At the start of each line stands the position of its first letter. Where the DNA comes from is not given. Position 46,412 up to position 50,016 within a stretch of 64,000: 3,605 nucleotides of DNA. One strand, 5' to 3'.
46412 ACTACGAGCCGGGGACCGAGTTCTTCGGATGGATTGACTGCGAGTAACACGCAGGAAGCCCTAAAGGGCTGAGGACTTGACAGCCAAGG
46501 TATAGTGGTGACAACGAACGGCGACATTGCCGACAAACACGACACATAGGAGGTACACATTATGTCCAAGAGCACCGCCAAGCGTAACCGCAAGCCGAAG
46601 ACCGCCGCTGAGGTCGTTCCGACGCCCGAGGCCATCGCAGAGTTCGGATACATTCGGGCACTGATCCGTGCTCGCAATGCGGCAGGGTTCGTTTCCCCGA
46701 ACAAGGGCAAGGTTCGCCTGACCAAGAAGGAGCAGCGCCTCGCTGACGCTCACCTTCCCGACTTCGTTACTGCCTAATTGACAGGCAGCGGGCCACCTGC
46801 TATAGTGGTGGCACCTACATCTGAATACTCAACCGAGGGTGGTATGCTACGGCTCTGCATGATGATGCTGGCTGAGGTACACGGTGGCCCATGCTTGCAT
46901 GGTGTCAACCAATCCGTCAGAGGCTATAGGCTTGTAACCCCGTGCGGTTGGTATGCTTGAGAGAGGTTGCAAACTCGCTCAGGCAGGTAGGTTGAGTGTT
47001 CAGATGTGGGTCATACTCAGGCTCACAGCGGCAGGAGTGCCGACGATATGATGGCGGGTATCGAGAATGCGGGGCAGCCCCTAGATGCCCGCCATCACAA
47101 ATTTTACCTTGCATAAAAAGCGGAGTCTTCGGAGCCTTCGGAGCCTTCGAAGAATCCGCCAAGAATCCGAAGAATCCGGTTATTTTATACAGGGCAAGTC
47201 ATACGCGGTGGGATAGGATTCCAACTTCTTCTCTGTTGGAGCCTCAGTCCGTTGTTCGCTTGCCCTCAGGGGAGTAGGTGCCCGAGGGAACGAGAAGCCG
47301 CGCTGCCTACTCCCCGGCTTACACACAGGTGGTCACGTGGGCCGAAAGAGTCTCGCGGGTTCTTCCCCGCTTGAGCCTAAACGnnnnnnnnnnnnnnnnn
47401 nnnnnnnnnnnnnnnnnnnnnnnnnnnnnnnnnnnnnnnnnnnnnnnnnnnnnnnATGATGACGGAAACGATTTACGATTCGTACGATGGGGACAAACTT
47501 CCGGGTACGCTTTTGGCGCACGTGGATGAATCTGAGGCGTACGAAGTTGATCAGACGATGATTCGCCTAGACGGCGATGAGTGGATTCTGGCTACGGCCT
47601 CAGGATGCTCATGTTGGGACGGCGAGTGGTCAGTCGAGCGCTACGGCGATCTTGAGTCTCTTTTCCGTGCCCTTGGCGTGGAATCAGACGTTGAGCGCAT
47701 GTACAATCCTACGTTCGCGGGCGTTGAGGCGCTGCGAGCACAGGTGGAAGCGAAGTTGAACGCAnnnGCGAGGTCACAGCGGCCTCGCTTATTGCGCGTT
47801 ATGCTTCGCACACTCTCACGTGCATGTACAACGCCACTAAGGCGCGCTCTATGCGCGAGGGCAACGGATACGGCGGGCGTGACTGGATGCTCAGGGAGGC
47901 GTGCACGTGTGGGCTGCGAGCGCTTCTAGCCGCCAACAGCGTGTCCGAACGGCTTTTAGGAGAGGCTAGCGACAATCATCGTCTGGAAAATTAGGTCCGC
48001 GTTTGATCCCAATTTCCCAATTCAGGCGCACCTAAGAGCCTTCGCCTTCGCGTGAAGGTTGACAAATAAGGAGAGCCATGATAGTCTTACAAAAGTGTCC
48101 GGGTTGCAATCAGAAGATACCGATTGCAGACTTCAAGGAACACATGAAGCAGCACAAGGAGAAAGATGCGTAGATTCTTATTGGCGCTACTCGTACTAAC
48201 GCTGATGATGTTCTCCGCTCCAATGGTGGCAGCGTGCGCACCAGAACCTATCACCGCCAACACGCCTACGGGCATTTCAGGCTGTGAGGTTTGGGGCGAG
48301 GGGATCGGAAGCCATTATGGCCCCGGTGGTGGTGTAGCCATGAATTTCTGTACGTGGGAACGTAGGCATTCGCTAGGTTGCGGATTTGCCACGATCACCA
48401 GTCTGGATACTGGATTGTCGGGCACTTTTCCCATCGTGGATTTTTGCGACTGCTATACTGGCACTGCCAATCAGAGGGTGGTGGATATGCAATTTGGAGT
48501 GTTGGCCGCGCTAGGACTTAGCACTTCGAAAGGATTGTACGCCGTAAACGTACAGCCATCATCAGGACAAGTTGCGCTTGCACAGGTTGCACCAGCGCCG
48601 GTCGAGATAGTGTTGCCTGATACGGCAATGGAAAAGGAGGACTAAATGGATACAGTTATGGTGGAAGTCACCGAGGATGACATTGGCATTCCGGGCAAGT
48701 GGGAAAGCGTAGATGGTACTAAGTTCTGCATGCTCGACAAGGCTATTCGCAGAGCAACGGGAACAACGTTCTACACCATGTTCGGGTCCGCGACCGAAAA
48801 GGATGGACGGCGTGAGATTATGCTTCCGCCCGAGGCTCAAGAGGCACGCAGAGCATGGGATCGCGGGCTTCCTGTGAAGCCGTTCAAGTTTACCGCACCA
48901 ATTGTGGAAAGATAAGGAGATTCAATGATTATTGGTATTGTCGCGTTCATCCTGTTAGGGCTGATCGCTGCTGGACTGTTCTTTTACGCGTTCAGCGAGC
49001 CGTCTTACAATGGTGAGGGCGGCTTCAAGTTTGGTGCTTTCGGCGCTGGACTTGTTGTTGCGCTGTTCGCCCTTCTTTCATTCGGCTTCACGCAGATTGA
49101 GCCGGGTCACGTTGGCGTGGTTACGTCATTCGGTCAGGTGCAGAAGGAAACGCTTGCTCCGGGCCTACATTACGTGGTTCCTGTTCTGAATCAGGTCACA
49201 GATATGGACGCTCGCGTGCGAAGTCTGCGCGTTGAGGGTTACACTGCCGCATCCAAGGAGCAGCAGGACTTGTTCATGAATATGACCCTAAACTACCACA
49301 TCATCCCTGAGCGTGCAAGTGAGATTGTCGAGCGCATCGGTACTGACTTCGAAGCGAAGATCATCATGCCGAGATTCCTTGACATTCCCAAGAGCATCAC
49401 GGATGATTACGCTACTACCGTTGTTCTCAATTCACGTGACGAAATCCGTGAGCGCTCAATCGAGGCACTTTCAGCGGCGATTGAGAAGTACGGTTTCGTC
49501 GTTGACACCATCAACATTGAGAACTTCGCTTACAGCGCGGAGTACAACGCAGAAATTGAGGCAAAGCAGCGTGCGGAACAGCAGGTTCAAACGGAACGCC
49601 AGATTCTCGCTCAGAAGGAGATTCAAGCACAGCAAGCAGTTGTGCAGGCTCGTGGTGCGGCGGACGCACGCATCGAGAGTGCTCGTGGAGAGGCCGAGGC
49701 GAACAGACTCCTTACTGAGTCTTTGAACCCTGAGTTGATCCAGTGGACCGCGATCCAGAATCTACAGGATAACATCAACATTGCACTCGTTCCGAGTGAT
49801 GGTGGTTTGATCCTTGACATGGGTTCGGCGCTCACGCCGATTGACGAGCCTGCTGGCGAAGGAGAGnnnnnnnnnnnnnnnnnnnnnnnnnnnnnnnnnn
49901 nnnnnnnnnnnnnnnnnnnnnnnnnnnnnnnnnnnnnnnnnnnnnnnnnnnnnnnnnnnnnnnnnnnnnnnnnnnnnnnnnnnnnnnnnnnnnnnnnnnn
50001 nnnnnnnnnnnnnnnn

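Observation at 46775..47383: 600-bp ORF-free, highly structured region directly downstream of a consensus promoter (candidate ncRNA)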

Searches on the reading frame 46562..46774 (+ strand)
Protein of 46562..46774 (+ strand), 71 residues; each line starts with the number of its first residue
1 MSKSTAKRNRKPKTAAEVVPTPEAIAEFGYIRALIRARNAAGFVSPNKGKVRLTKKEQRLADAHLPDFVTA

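Call 20: find_related_loci(query=window:46562-46774:+, collection=viral_contigs, flank=4000)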
Query window:46562-46774:+ (71 aa) in viral_contigs; peptide patterns used: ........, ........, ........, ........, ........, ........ (x = any residue, [..] = any of these).
34 stretches matched a pattern, but none encodes a relative of the query by tblastn (E <= 1e-3).

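Call 25: find_encoding_contigs(protein=window:46562-46774:+, flank=3000, max_places=10)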
Protein window:46562-46774:+ (71 aa): 1 contig read that carries it; 1 place shown.
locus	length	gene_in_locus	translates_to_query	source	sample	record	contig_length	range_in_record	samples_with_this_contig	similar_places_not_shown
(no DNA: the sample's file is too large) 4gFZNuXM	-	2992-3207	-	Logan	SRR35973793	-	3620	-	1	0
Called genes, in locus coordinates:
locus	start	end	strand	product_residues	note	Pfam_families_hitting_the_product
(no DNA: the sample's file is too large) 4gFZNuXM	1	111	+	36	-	?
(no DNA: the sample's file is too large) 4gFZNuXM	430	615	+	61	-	-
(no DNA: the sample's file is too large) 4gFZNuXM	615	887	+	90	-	-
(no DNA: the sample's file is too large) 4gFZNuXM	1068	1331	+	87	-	-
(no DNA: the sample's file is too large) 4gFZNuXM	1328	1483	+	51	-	-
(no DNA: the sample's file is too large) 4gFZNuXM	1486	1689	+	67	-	-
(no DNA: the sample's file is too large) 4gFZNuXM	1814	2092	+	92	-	-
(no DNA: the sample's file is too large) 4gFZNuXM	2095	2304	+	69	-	-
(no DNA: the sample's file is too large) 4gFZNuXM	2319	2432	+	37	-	-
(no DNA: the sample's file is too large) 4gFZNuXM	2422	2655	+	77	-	-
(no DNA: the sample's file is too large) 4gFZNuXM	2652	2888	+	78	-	-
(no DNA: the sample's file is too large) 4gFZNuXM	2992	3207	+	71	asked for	-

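Call 27: search_protein_families(library=pfam, proteins=[window:46562-46774:+], max_evalue=0.01)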
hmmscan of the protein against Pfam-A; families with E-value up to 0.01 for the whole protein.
window:46562-46774:+ (71 aa): 0 families

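Call 28: search_protein_families(library=phrogs, proteins=[window:46562-46774:+], max_evalue=0.01)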
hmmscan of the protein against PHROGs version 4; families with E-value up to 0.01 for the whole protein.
window:46562-46774:+ (71 aa): 0 families

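Call 29: find_homologous_proteins(query=window:46562-46774:+)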
Query window:46562-46774:+ (71 aa): 7 proteins with E <= 0.001 among 7 candidates.
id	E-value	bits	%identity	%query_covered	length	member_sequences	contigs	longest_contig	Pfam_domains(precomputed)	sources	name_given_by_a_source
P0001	7.3e-38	144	100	100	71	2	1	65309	-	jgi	jgi:hypothetical protein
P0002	2.2e-21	92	76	92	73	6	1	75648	-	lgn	-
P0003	2.3e-19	86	86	69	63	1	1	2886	-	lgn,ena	-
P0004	1.4e-18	84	84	69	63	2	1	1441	-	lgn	-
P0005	2.3e-18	83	80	72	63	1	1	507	-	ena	-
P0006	2.4e-18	83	79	79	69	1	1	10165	-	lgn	-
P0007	3.3e-16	76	81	59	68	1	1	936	-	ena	-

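Call 31: find_encoding_contigs(protein=P0002, flank=4000, max_places=6)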
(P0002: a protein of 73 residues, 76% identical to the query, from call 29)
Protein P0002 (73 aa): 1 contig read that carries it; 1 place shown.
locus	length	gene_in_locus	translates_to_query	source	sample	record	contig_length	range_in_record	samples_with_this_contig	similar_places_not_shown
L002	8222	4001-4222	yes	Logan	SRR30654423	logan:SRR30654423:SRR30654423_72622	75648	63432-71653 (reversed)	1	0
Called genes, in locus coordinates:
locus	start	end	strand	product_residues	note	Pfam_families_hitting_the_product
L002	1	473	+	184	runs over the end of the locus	PF23802:DUF7178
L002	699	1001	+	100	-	-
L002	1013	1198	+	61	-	-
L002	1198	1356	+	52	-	-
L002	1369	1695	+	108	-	-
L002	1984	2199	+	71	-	-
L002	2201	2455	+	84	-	-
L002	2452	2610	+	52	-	-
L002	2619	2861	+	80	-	-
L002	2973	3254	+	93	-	-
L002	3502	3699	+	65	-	-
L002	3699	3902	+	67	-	-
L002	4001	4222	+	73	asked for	-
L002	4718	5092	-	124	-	-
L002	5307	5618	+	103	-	-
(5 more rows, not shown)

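Call 32: find_encoding_contigs(protein=P0006, flank=4000, max_places=6)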
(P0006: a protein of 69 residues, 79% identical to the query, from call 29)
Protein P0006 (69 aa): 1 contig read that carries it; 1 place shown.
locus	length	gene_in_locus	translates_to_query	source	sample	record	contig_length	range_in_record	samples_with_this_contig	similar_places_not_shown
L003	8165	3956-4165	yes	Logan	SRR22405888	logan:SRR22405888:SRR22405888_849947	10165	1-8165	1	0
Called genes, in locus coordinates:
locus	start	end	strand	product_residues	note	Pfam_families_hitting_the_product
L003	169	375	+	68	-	-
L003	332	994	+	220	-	PF23802:DUF7178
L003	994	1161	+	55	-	-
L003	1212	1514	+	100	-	-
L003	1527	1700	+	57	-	-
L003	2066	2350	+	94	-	-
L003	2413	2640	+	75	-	-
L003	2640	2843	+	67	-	-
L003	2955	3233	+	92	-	-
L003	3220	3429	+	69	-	-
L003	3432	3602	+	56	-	-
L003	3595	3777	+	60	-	-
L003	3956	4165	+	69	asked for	-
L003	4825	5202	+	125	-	-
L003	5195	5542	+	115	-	PF20274:cREC_REC (weak)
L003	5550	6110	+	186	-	PF00929:RNase_T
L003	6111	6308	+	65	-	-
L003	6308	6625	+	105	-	-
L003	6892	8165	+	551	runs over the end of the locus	PF12224:Amidoligase_2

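Call 34: find_encoding_contigs(protein=P0003, flank=4000, max_places=6)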
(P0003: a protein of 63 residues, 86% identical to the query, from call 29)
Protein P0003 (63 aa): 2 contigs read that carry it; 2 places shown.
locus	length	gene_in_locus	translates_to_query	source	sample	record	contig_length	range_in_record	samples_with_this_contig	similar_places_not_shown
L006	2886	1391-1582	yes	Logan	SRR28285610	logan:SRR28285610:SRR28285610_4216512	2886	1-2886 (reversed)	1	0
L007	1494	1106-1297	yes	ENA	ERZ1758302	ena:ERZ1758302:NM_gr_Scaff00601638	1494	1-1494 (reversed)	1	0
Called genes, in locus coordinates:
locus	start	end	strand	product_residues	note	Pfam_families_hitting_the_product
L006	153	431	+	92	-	-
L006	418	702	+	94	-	-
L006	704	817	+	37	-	-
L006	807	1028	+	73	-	-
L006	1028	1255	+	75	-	-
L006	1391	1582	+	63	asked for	-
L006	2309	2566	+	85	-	-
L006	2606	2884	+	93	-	?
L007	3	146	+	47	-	?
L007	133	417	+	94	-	-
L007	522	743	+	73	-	-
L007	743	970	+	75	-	-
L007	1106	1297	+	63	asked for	-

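Call 48: find_encoding_contigs(protein=P0004, flank=4000)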
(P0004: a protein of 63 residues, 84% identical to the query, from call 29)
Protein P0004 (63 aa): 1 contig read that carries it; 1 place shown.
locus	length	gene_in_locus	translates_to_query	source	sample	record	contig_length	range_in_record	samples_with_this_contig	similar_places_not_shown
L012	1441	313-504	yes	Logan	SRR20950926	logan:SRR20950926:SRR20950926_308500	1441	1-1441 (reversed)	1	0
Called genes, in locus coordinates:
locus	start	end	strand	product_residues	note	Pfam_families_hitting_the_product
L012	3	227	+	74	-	?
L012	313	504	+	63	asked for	-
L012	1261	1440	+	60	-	?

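Call 58: find_encoding_contigs(protein=P0007, flank=4000)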
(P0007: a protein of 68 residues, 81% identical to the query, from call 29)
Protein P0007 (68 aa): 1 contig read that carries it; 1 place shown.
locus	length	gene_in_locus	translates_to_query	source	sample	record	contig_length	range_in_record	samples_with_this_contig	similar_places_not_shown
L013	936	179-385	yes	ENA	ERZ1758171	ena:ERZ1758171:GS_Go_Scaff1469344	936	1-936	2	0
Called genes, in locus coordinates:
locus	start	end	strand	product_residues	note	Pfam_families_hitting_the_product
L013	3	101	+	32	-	?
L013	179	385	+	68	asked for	-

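Call 81: search_solved_structures(query=A7, max_evalue=10, show_alignments=2)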
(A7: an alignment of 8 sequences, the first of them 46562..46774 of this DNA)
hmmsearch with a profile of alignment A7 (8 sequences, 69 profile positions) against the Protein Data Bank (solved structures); distinct sequences matched with E-value up to 10: 0.

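Call 90: predict_structure(alignment_id=A8)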
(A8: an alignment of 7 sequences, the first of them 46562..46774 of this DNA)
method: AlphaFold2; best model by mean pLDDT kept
length: 71 residues; sequences in the alignment: 7
mean_pLDDT: 71.5   pTM: 0.35
mean pLDDT of the five models: 71.5, 69.5, 68.6, 67.9, 63.1
residues with pLDDT >= 90: 1; 70-90: 43; 50-70: 21; < 50: 6
segments of 3 or more residues with pLDDT < 50: 68-71
pLDDT, mean of each block of 10 residues (from residue 1): 56 69 81 88 79 76 55 37
secondary structure, 60 per line:
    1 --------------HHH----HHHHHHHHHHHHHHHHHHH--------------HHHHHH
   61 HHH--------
elements in order: H22-40 H55-63

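Call 109: search_protein_families(library=padloc, proteins=[window:46562-46774:+], max_evalue=0.01)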
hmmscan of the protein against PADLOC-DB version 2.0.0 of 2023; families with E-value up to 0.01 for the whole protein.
window:46562-46774:+ (71 aa): 0 families

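Call 110: search_protein_families(library=ncbifam, proteins=[window:46562-46774:+], max_evalue=0.01)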
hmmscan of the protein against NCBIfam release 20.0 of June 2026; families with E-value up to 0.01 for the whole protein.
window:46562-46774:+ (71 aa): 0 families

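Call 114: search_protein_representatives(alignment_id=A8)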
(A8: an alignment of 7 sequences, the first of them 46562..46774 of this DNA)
Query: 7 sequences, 67 profile positions. Proteins with E-value up to 0.001 (for the whole library): 5; up to 1e-10: 3; up to 1e-30: 0. The best 5 are listed.
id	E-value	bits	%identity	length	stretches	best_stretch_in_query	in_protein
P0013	8.2e-23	96.1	-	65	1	4-61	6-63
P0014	2.5e-16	75.3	-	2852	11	18-33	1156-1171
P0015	1.7e-12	63.1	-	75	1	3-67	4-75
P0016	1.2e-08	50.8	-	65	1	9-64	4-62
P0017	7.7e-06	41.7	-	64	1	5-57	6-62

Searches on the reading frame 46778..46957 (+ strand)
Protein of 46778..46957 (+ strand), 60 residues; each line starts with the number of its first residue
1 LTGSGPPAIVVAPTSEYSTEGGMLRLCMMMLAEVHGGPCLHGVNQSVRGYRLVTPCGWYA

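Call 76: search_protein_families(library=pfam, proteins=[window:46778-46957:+], max_evalue=1)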
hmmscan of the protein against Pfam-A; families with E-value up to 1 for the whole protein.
window:46778-46957:+ (60 aa): 1 family
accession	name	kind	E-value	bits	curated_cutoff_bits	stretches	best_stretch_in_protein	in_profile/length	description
PF05408.17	Peptidase_C28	-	0.23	11.6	27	1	16-60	119-161/201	Foot-and-mouth virus L-proteinase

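Call 77: search_protein_families(library=phrogs, proteins=[window:46778-46957:+], max_evalue=1)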
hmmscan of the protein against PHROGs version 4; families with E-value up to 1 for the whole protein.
window:46778-46957:+ (60 aa): 0 families

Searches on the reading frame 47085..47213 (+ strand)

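Call 76: search_protein_families(library=pfam, proteins=[window:47085-47213:+], max_evalue=1)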
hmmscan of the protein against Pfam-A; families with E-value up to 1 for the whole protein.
window:47085-47213:+ (43 aa): 0 families

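Call 77: search_protein_families(library=phrogs, proteins=[window:47085-47213:+], max_evalue=1)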
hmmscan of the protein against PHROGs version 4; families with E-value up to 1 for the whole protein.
window:47085-47213:+ (43 aa): 1 family
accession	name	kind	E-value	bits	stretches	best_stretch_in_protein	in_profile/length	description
phrog_36824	-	unknown function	0.23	12.4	1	6-23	4-21/46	-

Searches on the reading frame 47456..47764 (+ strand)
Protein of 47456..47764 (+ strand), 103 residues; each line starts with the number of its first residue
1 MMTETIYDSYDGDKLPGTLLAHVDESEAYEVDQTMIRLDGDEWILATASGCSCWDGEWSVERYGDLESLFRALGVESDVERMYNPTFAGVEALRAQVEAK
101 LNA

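Call 21: find_related_loci(query=window:47456-47764:+, collection=viral_contigs, flank=4000)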
Query window:47456-47764:+ (103 aa) in viral_contigs; peptide patterns used: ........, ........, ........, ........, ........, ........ (x = any residue, [..] = any of these).
6 stretches matched a pattern; 1 encode a relative of the query (tblastn E <= 1e-3); 1 distinct loci.
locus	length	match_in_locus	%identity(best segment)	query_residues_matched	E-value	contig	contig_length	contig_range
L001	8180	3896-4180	42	2-97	4e-22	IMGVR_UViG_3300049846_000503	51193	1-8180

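Call 26: find_encoding_contigs(protein=window:47456-47764:+, flank=3000, max_places=10)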
Protein window:47456-47764:+ (103 aa): no gene with exactly this product is on record in the collection.

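Call 27: search_protein_families(library=pfam, proteins=[window:47456-47764:+], max_evalue=0.01)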
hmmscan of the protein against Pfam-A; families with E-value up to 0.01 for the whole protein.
window:47456-47764:+ (103 aa): 0 families

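Call 28: search_protein_families(library=phrogs, proteins=[window:47456-47764:+], max_evalue=0.01)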
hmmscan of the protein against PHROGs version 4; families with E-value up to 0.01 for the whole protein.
window:47456-47764:+ (103 aa): 0 families

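Call 30: find_homologous_proteins(query=window:47456-47764:+)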
Query window:47456-47764:+ (103 aa): 5 proteins with E <= 0.001 among 16 candidates.
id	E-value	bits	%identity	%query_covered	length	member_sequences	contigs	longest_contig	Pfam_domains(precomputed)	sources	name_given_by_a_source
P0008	7.5e-55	201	89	99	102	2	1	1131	-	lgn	-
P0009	2.1e-45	171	79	96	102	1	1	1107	-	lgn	-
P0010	6.1e-43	163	78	97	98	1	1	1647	-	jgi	jgi:hypothetical protein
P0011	3.5e-34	135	72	83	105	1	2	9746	-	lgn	-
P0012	4.7e-34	134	61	99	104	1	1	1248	-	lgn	-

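Call 33: find_encoding_contigs(protein=P0011, flank=4000, max_places=6)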
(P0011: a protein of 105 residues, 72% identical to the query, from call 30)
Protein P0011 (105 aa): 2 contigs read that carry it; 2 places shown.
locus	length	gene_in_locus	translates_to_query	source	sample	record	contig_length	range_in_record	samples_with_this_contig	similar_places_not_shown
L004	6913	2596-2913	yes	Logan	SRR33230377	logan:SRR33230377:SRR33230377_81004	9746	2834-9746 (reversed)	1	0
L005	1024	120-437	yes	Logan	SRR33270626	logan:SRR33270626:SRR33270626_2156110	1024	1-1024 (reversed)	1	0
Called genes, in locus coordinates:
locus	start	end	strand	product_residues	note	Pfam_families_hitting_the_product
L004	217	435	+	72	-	-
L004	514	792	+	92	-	-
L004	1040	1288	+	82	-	-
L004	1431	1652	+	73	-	-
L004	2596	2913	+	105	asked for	-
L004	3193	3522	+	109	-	-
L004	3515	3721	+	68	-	-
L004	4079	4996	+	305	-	PF01145:Band_7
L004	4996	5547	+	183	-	PF00929:RNase_T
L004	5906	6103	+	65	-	-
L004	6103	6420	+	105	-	-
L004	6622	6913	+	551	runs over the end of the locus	PF12224:Amidoligase_2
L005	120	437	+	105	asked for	-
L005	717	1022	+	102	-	?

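Call 44: find_encoding_contigs(protein=P0008, flank=4000)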
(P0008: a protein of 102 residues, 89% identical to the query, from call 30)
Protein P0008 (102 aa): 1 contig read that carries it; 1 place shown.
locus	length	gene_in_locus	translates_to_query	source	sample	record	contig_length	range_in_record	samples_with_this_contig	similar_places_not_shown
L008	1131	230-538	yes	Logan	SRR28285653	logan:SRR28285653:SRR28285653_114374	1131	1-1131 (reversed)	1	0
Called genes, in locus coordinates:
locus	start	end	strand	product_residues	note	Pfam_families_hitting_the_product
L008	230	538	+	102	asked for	-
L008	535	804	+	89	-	-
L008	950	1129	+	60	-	?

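Call 45: find_encoding_contigs(protein=P0009, flank=4000)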
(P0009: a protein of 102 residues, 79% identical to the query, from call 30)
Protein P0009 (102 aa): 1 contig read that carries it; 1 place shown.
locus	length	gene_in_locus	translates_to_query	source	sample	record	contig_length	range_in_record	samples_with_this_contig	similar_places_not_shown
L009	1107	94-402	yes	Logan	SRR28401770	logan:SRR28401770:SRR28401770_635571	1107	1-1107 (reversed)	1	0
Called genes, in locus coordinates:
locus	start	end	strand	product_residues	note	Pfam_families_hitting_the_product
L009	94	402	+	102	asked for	-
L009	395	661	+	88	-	-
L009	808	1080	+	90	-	-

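Call 46: find_encoding_contigs(protein=P0010, flank=4000)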
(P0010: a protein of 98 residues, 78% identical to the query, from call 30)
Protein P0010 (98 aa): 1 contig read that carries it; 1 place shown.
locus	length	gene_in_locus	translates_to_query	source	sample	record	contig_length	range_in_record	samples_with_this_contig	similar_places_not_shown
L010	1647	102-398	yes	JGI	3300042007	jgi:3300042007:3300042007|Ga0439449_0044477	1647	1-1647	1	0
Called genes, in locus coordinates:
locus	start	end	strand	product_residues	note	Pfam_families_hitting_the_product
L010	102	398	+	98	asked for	-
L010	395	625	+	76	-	-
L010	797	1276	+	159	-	-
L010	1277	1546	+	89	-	-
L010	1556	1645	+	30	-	?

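Call 47: find_encoding_contigs(protein=P0012, flank=4000)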
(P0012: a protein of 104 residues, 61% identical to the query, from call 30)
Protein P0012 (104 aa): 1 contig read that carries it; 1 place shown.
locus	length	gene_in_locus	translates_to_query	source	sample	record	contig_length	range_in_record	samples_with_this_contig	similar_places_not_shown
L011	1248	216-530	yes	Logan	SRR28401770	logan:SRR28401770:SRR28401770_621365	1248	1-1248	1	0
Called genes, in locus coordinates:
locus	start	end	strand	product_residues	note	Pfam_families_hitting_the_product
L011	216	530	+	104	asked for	-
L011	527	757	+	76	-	-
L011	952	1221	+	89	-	-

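Call 109: search_protein_families(library=padloc, proteins=[window:47456-47764:+], max_evalue=0.01)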
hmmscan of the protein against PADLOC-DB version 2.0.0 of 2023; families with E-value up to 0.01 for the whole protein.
window:47456-47764:+ (103 aa): 0 families

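Call 110: search_protein_families(library=ncbifam, proteins=[window:47456-47764:+], max_evalue=0.01)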
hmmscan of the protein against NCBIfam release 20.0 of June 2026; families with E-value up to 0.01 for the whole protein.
window:47456-47764:+ (103 aa): 0 families

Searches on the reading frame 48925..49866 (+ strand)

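Call 27: search_protein_families(library=pfam, proteins=[window:48925-49866:+], max_evalue=0.01)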
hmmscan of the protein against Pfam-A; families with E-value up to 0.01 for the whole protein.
window:48925-49866:+ (314 aa): 1 family
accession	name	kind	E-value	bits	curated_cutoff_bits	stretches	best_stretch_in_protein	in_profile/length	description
PF01145.31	Band_7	-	3.8e-26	92.6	23.6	1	57-230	2-166/176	SPFH domain / Band 7 family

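Call 28: search_protein_families(library=phrogs, proteins=[window:48925-49866:+], max_evalue=0.01)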
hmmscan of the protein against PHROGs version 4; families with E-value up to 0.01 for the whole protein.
window:48925-49866:+ (314 aa): 3 families
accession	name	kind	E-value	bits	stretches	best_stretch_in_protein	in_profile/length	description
phrog_200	-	other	1.2e-53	183.6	1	1-285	43-339/379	lipoprotein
phrog_11227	-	other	2.2e-06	28.6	1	221-295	49-124/138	protease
phrog_10161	-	unknown function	0.0092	17.4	0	76-146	22-85/96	-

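Call 109: search_protein_families(library=padloc, proteins=[window:48925-49866:+], max_evalue=0.01)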
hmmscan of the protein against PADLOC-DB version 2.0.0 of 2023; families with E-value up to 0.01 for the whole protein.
window:48925-49866:+ (314 aa): 0 families
